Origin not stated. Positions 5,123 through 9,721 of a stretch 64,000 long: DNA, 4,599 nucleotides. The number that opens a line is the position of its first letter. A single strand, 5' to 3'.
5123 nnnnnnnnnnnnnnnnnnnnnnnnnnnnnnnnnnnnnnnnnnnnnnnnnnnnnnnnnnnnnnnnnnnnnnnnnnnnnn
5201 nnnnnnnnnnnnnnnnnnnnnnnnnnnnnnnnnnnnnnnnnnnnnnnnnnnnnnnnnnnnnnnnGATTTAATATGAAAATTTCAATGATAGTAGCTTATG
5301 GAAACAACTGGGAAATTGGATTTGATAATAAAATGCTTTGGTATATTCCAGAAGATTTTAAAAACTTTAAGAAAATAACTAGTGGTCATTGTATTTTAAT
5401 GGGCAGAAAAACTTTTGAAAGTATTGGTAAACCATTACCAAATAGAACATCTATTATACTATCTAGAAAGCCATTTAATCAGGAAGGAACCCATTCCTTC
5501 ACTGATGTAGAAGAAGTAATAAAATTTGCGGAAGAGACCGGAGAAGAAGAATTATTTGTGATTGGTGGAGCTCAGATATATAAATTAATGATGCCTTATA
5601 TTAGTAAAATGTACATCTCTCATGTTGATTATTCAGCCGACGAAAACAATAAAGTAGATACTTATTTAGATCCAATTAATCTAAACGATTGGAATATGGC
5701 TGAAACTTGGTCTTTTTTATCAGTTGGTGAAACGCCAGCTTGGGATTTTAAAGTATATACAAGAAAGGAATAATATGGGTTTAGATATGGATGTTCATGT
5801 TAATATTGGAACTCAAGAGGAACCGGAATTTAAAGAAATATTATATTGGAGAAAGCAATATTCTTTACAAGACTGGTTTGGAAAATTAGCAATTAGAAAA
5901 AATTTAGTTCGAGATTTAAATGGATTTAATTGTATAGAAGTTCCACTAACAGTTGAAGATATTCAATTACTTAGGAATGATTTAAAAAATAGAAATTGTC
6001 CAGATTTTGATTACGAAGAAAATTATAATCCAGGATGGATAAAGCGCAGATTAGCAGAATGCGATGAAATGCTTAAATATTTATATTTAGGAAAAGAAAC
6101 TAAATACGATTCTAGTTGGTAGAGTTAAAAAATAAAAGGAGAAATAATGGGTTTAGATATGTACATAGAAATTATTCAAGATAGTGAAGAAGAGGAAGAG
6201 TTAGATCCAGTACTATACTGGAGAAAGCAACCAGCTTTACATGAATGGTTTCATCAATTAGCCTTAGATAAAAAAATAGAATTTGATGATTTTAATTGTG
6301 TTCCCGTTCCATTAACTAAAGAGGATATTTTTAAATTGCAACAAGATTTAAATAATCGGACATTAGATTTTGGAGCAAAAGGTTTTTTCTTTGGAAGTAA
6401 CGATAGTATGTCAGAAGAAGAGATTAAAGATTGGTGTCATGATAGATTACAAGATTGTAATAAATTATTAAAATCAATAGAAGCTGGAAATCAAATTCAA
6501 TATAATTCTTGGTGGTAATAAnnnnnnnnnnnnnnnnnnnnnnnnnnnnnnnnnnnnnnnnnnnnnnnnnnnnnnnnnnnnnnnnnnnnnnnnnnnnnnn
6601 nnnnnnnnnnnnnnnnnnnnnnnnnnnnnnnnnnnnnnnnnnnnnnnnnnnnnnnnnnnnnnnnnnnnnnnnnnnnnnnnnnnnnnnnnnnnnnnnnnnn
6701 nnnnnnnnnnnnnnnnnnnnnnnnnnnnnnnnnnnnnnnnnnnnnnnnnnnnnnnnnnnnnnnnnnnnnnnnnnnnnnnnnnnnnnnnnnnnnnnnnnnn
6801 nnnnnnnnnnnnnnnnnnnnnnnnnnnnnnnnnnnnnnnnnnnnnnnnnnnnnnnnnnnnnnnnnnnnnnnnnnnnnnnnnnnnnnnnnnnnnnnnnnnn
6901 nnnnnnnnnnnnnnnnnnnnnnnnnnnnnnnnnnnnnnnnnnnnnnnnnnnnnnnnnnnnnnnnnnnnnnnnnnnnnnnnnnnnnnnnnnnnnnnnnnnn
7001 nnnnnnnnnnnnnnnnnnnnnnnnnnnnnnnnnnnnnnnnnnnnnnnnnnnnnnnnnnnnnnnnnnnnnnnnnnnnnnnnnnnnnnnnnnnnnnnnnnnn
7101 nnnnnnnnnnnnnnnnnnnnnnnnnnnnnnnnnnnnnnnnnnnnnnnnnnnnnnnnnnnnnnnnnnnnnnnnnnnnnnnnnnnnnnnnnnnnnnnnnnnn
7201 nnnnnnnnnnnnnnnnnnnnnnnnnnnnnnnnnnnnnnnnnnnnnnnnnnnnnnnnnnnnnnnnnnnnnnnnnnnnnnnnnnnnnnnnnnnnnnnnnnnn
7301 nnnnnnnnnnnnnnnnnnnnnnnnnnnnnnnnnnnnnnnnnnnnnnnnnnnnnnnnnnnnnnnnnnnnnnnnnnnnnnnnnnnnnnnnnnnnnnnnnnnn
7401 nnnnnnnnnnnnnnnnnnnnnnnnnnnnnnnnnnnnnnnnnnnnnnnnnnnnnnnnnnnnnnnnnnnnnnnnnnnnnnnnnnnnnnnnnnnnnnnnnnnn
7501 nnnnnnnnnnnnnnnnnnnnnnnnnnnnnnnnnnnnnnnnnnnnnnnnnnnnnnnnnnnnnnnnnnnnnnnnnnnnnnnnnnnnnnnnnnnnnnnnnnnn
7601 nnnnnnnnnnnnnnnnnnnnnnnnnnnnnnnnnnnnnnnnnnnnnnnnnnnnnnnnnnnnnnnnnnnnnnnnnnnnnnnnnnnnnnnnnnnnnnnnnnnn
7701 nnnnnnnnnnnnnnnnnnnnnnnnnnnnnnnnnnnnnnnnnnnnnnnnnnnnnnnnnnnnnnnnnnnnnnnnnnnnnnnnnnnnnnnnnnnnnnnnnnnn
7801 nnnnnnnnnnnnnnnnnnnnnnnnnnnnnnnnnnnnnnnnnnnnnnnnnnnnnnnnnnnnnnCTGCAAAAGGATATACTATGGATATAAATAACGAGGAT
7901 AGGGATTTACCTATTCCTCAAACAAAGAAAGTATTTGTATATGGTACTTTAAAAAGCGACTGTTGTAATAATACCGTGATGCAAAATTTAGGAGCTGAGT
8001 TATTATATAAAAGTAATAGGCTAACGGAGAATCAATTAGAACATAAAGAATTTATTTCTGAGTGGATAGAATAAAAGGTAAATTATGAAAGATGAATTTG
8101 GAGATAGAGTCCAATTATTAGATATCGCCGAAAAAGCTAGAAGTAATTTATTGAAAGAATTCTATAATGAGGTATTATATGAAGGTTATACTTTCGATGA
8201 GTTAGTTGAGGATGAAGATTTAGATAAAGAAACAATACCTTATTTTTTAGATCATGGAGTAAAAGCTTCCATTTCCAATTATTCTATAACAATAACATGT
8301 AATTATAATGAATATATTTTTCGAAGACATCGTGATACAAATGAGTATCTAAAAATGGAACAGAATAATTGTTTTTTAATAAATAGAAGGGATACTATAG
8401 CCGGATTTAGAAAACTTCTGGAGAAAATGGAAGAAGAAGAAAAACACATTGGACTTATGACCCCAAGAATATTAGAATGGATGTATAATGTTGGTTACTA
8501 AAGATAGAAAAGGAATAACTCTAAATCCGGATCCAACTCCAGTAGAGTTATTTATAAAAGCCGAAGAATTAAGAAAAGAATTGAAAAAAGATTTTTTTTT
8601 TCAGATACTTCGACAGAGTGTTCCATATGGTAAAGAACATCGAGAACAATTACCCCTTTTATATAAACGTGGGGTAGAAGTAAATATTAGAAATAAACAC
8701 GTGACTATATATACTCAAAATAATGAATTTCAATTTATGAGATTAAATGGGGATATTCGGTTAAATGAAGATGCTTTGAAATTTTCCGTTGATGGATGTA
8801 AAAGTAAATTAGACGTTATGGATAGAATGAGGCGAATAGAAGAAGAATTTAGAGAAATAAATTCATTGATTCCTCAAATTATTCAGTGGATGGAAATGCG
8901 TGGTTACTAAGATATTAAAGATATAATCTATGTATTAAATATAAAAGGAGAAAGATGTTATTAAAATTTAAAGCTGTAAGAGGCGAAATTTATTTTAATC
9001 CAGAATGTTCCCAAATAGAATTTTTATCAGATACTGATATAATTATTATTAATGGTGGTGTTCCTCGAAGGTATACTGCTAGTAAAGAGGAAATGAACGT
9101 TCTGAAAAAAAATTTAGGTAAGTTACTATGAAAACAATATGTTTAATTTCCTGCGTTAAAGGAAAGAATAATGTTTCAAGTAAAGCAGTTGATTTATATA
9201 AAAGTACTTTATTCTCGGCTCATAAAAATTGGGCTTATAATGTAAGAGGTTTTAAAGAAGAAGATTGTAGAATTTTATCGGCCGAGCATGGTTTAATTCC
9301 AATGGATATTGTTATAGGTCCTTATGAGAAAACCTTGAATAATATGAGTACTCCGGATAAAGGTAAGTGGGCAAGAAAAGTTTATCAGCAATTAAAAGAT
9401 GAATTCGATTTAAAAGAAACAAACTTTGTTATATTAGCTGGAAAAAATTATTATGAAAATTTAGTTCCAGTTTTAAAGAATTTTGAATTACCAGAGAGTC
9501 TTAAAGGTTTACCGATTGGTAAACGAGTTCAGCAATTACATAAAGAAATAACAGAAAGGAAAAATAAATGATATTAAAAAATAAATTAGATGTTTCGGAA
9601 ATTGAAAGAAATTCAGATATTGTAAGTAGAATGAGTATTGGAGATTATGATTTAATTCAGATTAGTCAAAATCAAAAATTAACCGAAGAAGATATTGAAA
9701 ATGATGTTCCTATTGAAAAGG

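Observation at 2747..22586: FolE-like and QueC-like genes in a phage: candidate 7-deazaguanine DNA hypermodification (or folate salvage)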

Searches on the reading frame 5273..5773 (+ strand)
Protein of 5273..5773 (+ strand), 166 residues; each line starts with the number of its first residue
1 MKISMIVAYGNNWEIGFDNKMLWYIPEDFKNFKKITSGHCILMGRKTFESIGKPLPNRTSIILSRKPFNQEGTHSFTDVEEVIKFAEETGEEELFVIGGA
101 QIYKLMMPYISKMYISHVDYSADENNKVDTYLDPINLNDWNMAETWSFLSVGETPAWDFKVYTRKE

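Call 4: search_protein_families(library=pfam, proteins=[window:5273-5773:+], max_evalue=0.01)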
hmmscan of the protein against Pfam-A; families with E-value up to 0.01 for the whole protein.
window:5273-5773:+ (166 aa): 1 family
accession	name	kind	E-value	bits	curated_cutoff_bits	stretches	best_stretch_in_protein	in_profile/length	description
PF00186.24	DHFR_1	-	1.4e-46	158.6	25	1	2-147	1-141/159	Dihydrofolate reductase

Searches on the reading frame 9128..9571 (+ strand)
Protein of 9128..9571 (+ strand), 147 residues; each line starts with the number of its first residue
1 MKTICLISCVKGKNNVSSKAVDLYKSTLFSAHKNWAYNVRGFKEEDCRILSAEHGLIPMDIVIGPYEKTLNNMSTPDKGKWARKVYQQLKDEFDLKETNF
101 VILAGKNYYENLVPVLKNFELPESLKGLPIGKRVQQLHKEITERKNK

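Call 18: search_protein_families(library=ncbifam, max_evalue=0.01, proteins=[window:9128-9571:+])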
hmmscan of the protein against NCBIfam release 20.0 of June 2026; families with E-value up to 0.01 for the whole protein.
window:9128-9571:+ (147 aa): 0 families

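Call 19: search_protein_families(library=padloc, max_evalue=0.01, proteins=[window:9128-9571:+])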
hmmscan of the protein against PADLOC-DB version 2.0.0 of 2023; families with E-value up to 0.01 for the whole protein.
window:9128-9571:+ (147 aa): 1 family
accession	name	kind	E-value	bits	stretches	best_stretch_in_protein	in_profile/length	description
PDLC04712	PDC-M57A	-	3.8e-43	145.2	1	1-141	1-136/138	-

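Call 31: search_protein_families(library=phrogs, max_evalue=0.001, proteins=[window:9128-9571:+])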
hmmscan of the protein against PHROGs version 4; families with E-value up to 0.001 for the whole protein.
window:9128-9571:+ (147 aa): 2 families
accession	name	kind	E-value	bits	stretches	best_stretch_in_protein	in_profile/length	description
phrog_5935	-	unknown function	3.1e-16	60.6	1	2-115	7-115/155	-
phrog_5436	-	unknown function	0.00012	22.8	1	4-71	129-196/267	-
